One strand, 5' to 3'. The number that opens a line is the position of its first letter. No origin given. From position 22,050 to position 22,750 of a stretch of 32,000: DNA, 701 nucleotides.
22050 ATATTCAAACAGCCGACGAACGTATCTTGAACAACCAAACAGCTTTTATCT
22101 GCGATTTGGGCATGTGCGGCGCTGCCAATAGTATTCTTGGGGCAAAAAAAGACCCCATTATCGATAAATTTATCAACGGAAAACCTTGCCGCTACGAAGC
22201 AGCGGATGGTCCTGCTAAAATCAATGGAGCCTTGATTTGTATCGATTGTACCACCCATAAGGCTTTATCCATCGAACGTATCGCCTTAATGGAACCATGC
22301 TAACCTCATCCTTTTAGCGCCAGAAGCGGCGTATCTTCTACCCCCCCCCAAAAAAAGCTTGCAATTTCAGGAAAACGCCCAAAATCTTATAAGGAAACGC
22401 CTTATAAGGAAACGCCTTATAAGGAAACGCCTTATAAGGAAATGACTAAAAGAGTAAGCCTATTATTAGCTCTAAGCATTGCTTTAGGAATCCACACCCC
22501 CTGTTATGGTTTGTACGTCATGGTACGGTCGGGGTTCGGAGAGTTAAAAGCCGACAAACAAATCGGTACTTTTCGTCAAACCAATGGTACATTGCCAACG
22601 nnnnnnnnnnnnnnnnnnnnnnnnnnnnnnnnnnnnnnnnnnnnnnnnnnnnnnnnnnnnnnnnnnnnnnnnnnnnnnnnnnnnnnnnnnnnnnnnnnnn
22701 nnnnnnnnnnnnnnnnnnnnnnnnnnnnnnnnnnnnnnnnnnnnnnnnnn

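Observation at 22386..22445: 15-bp tandem repeat with an embedded 8-bp palindrome runs straight into the start codon of OMP paralog 1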

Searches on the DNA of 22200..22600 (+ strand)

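Call 54: search_rna_families(source=window, start=22200, end=22600, threshold=evalue, max_evalue=1)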
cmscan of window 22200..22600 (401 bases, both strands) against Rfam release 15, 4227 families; matches with E-value up to 1: 2.
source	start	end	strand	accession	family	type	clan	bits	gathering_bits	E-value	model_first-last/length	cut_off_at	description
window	22385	22439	-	RF00639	mir-515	Gene; miRNA;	CL00096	22.5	68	0.044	1-87/87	no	mir-515 microRNA precursor family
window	22343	22417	-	RF00519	suhB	Gene; sRNA;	CL00108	18.8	41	0.16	1-77/77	no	Makes More Granules Regulator RNA (mmgR)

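Call 87: search_dna_similar(query=window:22305-22560:+, collection=plasmids, mode=distant, max_rows=5)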
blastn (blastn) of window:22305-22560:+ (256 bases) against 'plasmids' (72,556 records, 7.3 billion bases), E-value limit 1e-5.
No match.

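Call 88: search_dna_similar(query=window:22305-22560:+, collection=phages, mode=distant, max_rows=5)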
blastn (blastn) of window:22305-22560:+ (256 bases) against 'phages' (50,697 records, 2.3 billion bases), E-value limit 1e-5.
No match.
